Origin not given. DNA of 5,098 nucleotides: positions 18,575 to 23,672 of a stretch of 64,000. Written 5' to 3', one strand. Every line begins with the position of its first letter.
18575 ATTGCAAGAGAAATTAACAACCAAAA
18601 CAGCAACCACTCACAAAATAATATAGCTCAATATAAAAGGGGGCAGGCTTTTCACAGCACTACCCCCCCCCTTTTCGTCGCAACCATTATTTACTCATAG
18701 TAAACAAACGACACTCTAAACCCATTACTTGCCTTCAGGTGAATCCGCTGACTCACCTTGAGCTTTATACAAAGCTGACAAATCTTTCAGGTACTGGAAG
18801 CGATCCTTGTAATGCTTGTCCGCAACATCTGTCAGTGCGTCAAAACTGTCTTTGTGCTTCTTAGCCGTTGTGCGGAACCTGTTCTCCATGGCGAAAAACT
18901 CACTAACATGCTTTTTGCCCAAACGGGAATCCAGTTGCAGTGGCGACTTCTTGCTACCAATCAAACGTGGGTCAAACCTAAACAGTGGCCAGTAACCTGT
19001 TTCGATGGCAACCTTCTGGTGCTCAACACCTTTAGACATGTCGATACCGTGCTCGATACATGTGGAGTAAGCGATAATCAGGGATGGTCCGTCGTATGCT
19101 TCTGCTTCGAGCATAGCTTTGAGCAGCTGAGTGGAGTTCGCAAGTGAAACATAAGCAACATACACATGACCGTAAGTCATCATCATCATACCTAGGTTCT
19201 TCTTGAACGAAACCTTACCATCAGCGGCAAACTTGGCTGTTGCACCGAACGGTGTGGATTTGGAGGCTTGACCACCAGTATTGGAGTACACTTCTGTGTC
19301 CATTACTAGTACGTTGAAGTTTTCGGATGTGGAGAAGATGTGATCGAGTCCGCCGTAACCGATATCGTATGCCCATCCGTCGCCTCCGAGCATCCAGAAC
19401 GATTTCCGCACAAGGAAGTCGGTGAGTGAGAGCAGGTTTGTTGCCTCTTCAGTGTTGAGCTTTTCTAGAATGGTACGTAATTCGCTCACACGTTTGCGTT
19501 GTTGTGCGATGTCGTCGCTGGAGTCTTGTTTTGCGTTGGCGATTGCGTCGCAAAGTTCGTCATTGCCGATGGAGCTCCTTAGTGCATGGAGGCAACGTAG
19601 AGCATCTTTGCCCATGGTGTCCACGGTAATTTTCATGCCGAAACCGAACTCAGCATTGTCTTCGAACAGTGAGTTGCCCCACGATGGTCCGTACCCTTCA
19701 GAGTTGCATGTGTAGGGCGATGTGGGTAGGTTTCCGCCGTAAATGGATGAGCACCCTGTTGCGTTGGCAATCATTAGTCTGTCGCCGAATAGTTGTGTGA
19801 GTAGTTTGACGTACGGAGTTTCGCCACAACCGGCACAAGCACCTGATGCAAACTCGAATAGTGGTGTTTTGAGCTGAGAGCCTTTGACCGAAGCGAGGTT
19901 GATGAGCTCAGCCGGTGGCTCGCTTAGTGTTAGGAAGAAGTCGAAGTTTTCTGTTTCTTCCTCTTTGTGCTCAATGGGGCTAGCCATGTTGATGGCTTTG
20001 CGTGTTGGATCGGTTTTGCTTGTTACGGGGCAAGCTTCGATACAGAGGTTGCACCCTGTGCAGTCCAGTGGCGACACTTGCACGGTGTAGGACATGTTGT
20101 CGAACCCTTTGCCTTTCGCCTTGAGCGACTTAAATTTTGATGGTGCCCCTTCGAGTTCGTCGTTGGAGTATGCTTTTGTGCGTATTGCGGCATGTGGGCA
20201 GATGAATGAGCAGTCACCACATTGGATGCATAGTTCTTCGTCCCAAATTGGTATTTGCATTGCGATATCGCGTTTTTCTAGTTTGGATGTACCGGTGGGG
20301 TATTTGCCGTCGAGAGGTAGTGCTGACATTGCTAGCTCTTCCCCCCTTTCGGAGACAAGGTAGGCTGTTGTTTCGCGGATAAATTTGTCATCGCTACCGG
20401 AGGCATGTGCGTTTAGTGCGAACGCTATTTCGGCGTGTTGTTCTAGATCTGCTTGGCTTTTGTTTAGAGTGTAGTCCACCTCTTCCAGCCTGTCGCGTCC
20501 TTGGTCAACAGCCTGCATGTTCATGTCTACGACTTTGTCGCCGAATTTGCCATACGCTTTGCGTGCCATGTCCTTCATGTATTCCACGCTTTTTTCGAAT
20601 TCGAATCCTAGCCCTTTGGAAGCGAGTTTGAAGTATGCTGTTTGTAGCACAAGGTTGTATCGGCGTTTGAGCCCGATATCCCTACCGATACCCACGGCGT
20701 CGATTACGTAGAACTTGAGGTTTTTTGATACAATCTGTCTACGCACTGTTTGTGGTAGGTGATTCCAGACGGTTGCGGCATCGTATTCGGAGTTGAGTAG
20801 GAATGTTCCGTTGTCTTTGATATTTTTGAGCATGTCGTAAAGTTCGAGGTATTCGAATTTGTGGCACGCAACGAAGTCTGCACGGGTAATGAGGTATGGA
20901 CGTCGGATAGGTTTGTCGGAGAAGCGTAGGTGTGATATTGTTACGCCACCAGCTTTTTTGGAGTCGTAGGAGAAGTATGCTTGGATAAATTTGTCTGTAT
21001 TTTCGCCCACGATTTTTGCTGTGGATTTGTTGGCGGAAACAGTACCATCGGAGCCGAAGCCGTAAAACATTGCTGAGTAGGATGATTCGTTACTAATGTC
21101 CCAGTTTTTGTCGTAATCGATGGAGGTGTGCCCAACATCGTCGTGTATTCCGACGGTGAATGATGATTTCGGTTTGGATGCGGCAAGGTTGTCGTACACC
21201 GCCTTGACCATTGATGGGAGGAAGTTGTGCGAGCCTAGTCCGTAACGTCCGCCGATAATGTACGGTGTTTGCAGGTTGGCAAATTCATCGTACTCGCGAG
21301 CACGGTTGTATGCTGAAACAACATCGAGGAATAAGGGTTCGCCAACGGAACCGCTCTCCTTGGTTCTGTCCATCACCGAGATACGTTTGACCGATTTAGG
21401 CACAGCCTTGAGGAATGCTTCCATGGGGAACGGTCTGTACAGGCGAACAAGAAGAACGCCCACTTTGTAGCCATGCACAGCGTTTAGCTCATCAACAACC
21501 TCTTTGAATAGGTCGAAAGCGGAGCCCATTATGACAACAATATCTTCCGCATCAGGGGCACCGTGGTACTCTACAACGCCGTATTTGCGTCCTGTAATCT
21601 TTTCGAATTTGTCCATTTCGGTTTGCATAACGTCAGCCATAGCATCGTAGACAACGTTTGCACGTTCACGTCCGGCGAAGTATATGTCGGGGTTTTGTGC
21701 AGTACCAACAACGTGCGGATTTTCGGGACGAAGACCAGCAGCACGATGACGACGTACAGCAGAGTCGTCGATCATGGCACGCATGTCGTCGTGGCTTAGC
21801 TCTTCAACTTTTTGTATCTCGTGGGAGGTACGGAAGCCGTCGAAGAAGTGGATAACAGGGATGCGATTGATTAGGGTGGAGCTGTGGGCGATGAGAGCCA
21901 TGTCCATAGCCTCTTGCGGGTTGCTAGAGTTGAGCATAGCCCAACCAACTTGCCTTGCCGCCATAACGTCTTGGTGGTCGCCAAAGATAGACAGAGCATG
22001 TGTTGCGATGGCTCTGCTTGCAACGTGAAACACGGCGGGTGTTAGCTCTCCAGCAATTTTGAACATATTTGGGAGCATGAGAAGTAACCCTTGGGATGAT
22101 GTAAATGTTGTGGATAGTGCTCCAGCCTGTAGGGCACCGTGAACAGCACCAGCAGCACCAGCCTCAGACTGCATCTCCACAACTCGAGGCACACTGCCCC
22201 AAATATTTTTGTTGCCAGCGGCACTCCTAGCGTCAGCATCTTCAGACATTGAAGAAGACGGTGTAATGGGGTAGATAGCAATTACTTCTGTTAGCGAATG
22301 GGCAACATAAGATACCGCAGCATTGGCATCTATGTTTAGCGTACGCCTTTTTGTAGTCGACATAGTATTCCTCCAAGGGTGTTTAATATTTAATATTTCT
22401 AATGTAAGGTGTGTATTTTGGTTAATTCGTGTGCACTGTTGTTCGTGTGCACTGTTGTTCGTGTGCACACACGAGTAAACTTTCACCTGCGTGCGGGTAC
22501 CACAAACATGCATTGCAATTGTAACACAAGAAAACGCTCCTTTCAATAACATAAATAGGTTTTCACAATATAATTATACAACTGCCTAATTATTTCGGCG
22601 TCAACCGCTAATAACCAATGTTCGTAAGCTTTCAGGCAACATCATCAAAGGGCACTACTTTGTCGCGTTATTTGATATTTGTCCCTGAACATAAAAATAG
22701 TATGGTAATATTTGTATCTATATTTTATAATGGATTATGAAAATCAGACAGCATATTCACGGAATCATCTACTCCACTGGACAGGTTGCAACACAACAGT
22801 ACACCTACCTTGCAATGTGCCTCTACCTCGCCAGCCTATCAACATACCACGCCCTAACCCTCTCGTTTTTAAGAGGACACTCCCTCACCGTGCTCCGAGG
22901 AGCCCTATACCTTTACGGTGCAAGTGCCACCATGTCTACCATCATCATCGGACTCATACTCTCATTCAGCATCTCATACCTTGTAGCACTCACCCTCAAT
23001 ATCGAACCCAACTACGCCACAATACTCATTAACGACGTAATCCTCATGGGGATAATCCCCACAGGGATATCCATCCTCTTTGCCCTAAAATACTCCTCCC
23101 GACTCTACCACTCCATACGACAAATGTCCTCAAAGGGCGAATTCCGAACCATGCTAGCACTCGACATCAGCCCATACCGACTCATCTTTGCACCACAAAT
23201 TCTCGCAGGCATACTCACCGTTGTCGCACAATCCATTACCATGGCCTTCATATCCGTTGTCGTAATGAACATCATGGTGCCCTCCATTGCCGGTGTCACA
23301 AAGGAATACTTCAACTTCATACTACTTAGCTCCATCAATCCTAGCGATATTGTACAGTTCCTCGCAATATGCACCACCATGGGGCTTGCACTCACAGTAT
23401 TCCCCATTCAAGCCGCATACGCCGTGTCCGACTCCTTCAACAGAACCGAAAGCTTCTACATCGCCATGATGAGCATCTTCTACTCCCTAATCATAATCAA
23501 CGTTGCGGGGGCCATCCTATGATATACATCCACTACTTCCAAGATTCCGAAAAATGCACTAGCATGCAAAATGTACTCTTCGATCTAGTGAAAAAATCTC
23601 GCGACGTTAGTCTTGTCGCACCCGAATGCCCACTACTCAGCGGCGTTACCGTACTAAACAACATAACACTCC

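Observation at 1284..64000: Strong A/C versus G/T strand bias that flips polarity in kb-sized patches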

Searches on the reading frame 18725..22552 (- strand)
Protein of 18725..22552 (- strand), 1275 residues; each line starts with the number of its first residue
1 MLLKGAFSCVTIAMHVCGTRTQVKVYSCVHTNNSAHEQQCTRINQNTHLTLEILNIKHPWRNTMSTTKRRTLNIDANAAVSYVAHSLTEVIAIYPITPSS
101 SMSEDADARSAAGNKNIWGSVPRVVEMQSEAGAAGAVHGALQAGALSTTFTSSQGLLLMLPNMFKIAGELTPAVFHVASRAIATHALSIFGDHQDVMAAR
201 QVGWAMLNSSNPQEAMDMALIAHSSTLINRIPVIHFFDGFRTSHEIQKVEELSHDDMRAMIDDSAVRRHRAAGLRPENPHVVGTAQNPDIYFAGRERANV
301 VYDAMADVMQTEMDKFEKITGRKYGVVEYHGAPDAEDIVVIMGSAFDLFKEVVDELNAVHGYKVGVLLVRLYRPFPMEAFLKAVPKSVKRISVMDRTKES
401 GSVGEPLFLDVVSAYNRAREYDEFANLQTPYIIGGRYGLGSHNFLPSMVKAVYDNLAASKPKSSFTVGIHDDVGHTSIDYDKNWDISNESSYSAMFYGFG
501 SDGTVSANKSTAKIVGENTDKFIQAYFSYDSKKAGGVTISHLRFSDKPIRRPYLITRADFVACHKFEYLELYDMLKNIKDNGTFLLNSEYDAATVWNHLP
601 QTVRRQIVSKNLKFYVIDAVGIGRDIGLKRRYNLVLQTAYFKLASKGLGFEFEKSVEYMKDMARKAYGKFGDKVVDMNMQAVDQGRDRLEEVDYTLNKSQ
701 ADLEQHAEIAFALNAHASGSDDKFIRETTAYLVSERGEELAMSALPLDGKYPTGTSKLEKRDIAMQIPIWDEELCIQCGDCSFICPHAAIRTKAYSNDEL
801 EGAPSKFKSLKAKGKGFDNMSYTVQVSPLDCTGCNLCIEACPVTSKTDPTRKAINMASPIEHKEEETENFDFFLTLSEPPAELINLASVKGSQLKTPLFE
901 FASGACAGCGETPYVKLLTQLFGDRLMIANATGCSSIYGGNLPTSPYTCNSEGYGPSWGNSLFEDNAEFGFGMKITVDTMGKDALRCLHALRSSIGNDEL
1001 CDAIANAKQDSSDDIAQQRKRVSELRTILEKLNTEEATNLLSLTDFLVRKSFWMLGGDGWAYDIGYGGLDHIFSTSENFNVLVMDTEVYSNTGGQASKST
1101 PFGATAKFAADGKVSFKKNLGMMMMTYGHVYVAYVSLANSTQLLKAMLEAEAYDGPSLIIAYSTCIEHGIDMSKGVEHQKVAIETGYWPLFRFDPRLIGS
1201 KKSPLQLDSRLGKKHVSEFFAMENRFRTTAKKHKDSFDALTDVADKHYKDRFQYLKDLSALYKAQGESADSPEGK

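Call 7: search_protein_families(library=pfam, proteins=[window:18725-22552:-])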
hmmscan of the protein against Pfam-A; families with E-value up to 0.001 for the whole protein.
window:18725-22552:- (1275 aa): 15 families
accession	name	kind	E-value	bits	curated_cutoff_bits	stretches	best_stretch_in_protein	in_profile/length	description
PF01855.24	POR_N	-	2.5e-77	260.2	27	1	85-313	4-230/231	Pyruvate flavodoxin/ferredoxin oxidoreductase, thiamine diP-bdg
PF01558.24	POR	-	3.1e-30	106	27.4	1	500-686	1-172/173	Pyruvate ferredoxin/flavodoxin oxidoreductase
PF17147.9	PFOR_II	-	4.6e-13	49.8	27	1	335-418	1-81/102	Pyruvate:ferredoxin oxidoreductase core domain II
PF10371.14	EKR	-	6.2e-12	45.6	27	1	718-764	9-55/55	Domain of unknown function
PF12837.12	Fer4_6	-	9.3e-10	38.4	25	1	767-790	1-24/24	4Fe-4S binding domain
PF12838.12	Fer4_7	-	1.7e-09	38.4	27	1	775-843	2-50/52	4Fe-4S dicluster domain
PF00037.32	Fer4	-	2.3e-08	34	21.1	2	768-791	1-24/24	4Fe-4S binding domain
PF13237.11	Fer4_10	-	2.8e-08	34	25.5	1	769-842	3-53/53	4Fe-4S dicluster domain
PF02775.26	TPP_enzyme_C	-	3.1e-08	34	21.9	1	1050-1160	47-150/151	Thiamine pyrophosphate enzyme, C-terminal TPP binding domain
PF14697.11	Fer4_21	-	1e-07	32.4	35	1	824-844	34-54/59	4Fe-4S dicluster domain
PF13484.11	Fer4_16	-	8.5e-07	30.1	30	1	775-843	2-65/66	4Fe-4S double cluster binding domain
PF12797.12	Fer4_2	-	2.2e-06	27.7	24.5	0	767-786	2-21/22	4Fe-4S binding domain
PF13183.11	Fer4_8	-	4.1e-05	24.5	27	1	774-843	4-66/68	4Fe-4S dicluster domain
PF13534.11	Fer4_17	-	0.0001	23.2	22.2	0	831-864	2-35/61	4Fe-4S dicluster domain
PF13187.11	Fer4_9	-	0.0007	20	27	1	775-843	2-49/52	4Fe-4S dicluster domain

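Call 35: find_homologous_proteins(query=window:18725-22552:-, region=1-1275)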
Query window:18725-22552:-, residues 1-1275 (1275 aa): 8000 proteins with E <= 0.001 among 8000 candidates; the best 120 are listed.
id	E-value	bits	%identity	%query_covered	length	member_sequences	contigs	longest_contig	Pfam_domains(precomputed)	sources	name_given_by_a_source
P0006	0.0e+0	2781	100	95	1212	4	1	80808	PF14697.12,PF01855.25,PF12837.13,PF13484.12,PF12838.13,PF01558.26,PF02775.27,PF10371.15,PF12797.13,PF00037.33,PF17147.10,PF13237.12,PF13187.12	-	-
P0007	0.0e+0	1563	57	94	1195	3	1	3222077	PF01855.25,PF12837.13,PF13484.12,PF12838.13,PF01558.26,PF02775.27,PF10371.15,PF12797.13,PF00037.33,PF17147.10,PF13237.12,PF13183.12,PF13187.12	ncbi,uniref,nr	ncbi:pyruvate ferredoxin/flavodoxin oxidoreductase [Denitrovibrio acetiphilus DSM 12809]|uniref:Pyru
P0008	0.0e+0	1559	57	93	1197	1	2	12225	PF01855.25,PF13484.12,PF12838.13,PF01558.26,PF02775.27,PF10371.15,PF12797.13,PF00037.33,PF17147.10,PF13237.12,PF13183.12,PF13187.12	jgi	jgi:pyruvate-ferredoxin/flavodoxin oxidoreductase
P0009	0.0e+0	1556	57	93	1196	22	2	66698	PF14697.12,PF01855.25,PF13484.12,PF12838.13,PF01558.26,PF02775.27,PF10371.15,PF12797.13,PF00037.33,PF17147.10,PF13237.12,PF13183.12,PF13187.12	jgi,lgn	-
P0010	0.0e+0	1545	56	94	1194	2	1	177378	PF14697.12,PF01855.25,PF12837.13,PF13484.12,PF12838.13,PF01558.26,PF02775.27,PF10371.15,PF12797.13,PF00037.33,PF17147.10,PF13237.12,PF13183.12,PF13187.12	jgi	-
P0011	0.0e+0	1543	57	94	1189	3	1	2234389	PF14697.12,PF01855.25,PF12837.13,PF13484.12,PF12838.13,PF01558.26,PF02775.27,PF10371.15,PF12797.13,PF00037.33,PF17147.10,PF13237.12,PF13183.12,PF13187.12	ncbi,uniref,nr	ncbi:pyruvate:ferredoxin oxidoreductase [Deferribacter desulfuricans SSM1]|uniref:Pyruvate:ferredoxi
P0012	0.0e+0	1542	57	94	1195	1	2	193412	PF01855.25,PF12837.13,PF13484.12,PF12838.13,PF01558.26,PF02775.27,PF10371.15,PF12797.13,PF00037.33,PF17147.10,PF13237.12,PF13183.12,PF13187.12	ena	-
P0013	0.0e+0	1540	57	94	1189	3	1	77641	PF14697.12,PF01855.25,PF12837.13,PF13484.12,PF12838.13,PF01558.26,PF02775.27,PF10371.15,PF12797.13,PF00037.33,PF17147.10,PF13237.12,PF13183.12,PF13187.12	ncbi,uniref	ncbi:pyruvate:ferredoxin (flavodoxin) oxidoreductase [Deferribacter thermophilus]|uniref:pyruvate:fe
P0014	0.0e+0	1537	56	94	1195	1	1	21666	PF14697.12,PF01855.25,PF12837.13,PF13484.12,PF12838.13,PF01558.26,PF02775.27,PF10371.15,PF12797.13,PF00037.33,PF17147.10,PF13237.12,PF13183.12,PF13187.12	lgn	-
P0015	0.0e+0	1536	57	93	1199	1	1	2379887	PF14697.12,PF01855.25,PF12837.13,PF13484.12,PF12838.13,PF01558.26,PF10371.15,PF12797.13,PF00037.33,PF17147.10,PF13237.12,PF13183.12,PF13187.12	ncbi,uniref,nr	ncbi:pyruvate:ferredoxin (flavodoxin) oxidoreductase [Limisalsivibrio acetivorans]|uniref:pyruvate:f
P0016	0.0e+0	1534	56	94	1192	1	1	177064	PF01855.25,PF12837.13,PF13484.12,PF12838.13,PF01558.26,PF02775.27,PF10371.15,PF12797.13,PF00037.33,PF17147.10,PF13237.12,PF13183.12,PF13187.12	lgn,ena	-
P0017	0.0e+0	1532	56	94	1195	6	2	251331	PF01855.25,PF12837.13,PF13484.12,PF12838.13,PF01558.26,PF02775.27,PF10371.15,PF12797.13,PF00037.33,PF17147.10,PF13237.12,PF13183.12,PF13187.12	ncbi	ncbi:MAG: pyruvate:ferredoxin (flavodoxin) oxidoreductase [Deferribacterales bacterium]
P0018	0.0e+0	1529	56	94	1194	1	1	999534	PF01855.25,PF12837.13,PF13484.12,PF12838.13,PF01558.26,PF02775.27,PF10371.15,PF12797.13,PF00037.33,PF17147.10,PF13237.12,PF13183.12,PF13187.12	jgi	-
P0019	0.0e+0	1499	56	94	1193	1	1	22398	PF14697.12,PF01855.25,PF12837.13,PF13484.12,PF12838.13,PF01558.26,PF02775.27,PF10371.15,PF12797.13,PF00037.33,PF17147.10,PF13237.12,PF13183.12,PF13187.12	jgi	-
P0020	0.0e+0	1480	55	94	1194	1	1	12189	PF14697.12,PF01855.25,PF12837.13,PF13484.12,PF12838.13,PF01558.26,PF02775.27,PF10371.15,PF12797.13,PF00037.33,PF17147.10,PF13237.12,PF13183.12,PF13187.12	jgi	jgi:pyruvate-ferredoxin/flavodoxin oxidoreductase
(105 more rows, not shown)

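Call 41: list_cluster_members(proteins=[P0006])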
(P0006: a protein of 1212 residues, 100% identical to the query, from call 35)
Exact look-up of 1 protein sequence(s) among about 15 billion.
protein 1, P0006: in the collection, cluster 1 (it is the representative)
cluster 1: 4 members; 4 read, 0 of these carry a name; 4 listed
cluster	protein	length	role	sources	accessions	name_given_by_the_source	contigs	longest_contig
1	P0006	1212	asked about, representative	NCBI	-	-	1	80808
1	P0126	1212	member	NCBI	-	-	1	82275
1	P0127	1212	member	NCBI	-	-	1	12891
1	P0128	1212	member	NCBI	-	-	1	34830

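Call 42: find_encoding_contigs(protein=P0126, flank=10000)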
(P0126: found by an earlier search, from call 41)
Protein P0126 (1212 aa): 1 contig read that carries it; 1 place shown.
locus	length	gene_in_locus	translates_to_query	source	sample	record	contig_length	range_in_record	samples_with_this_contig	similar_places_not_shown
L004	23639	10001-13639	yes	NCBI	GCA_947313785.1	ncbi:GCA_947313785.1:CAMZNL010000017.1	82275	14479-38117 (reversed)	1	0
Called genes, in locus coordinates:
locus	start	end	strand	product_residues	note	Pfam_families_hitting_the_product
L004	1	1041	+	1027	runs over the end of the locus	PF21461:HL_N-beta (faint), PF22359:Big-like (faint), PF26182:Ig_NUP210_5th (faint), PF02368:Big_2, PF26918:Ig_Eae (weak)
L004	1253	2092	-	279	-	PF01418:HTH_6, PF01380:SIS, PF13580:SIS_2 (weak)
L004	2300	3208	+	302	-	PF20741:GKRP-like_C (faint), PF13580:SIS_2 (weak), PF22198:GKRP_SIS_2 (weak), PF22645:GKRP_SIS_N, PF01380:SIS (weak)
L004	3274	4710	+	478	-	PF00367:PTS_EIIB, PF02378:PTS_EIIC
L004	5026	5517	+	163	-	-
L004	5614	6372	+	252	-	PF01048:PNP_UDP_1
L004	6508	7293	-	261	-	-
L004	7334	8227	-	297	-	-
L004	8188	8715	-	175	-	-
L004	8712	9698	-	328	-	PF02405:MlaE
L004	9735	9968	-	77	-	-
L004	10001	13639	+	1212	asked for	PF01855:POR_N, PF17147:PFOR_II, PF01558:POR, PF10371:EKR, PF00037:Fer4 (weak), PF12838:Fer4_7, PF13237:Fer4_10, PF02775:TPP_enzyme_C, +6 more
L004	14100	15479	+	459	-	PF01554:MatE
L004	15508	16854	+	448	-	PF01554:MatE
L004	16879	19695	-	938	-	-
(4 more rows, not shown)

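Call 43: find_encoding_contigs(protein=P0127, flank=10000)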
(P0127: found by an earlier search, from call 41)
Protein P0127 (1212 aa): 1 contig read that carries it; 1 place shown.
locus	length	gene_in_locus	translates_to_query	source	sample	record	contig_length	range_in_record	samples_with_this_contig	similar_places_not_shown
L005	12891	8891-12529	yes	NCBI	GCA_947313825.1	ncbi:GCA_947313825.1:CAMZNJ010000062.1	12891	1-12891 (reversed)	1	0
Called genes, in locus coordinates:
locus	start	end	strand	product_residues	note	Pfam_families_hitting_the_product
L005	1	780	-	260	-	?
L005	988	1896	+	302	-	PF20741:GKRP-like_C (faint), PF13580:SIS_2, PF22198:GKRP_SIS_2 (weak), PF22645:GKRP_SIS_N, PF01380:SIS (weak)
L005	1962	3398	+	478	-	PF00367:PTS_EIIB, PF02378:PTS_EIIC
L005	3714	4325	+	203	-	-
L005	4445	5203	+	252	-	PF01048:PNP_UDP_1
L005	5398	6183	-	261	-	-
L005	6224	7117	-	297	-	-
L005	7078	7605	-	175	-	-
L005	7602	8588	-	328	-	PF02405:MlaE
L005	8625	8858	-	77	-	-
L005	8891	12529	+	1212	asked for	PF01855:POR_N, PF17147:PFOR_II, PF01558:POR, PF10371:EKR, PF00037:Fer4 (weak), PF12838:Fer4_7, PF13237:Fer4_10, PF02775:TPP_enzyme_C, +6 more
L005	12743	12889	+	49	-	?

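Call 44: find_encoding_contigs(protein=P0128, flank=10000)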
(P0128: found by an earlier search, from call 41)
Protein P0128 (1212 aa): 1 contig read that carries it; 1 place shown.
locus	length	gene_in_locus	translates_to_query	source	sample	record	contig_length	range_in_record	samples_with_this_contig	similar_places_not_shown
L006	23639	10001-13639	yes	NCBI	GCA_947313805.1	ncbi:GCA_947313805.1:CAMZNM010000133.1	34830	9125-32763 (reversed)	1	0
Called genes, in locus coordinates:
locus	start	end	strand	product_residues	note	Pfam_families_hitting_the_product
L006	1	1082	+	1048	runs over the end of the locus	?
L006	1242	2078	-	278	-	PF01418:HTH_6, PF01380:SIS, PF13580:SIS_2 (weak)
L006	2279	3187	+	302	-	PF13580:SIS_2 (weak), PF22198:GKRP_SIS_2 (weak), PF22645:GKRP_SIS_N, PF01380:SIS (weak), PF20741:GKRP-like_C (weak)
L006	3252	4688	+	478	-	PF00367:PTS_EIIB, PF02378:PTS_EIIC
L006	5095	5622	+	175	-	-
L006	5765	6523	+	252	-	PF01048:PNP_UDP_1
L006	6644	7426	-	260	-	-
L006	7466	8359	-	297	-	-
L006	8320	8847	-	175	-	-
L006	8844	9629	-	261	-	PF02405:MlaE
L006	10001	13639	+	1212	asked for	PF01855:POR_N, PF17147:PFOR_II, PF01558:POR, PF10371:EKR, PF00037:Fer4 (weak), PF12838:Fer4_7, PF13237:Fer4_10, PF02775:TPP_enzyme_C, +6 more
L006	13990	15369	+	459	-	PF01554:MatE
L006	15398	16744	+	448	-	PF01554:MatE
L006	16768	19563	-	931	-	-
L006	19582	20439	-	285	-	PF01975:SurE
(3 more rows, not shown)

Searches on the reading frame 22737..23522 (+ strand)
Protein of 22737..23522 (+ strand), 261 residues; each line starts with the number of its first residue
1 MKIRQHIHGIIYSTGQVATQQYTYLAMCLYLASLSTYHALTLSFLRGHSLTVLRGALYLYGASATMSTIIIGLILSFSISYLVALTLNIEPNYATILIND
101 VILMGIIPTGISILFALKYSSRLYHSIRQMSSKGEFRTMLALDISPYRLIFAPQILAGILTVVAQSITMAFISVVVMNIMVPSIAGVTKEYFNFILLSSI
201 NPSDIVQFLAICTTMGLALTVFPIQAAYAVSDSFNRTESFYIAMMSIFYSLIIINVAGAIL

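Call 7: search_protein_families(library=pfam, proteins=[window:22737-23522:+])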
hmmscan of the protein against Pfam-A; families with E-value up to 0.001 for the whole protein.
window:22737-23522:+ (261 aa): 1 family
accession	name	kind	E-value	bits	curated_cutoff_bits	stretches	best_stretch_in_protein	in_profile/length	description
PF02405.21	MlaE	-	5.7e-10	39.6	22.5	1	63-257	11-208/212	Permease MlaE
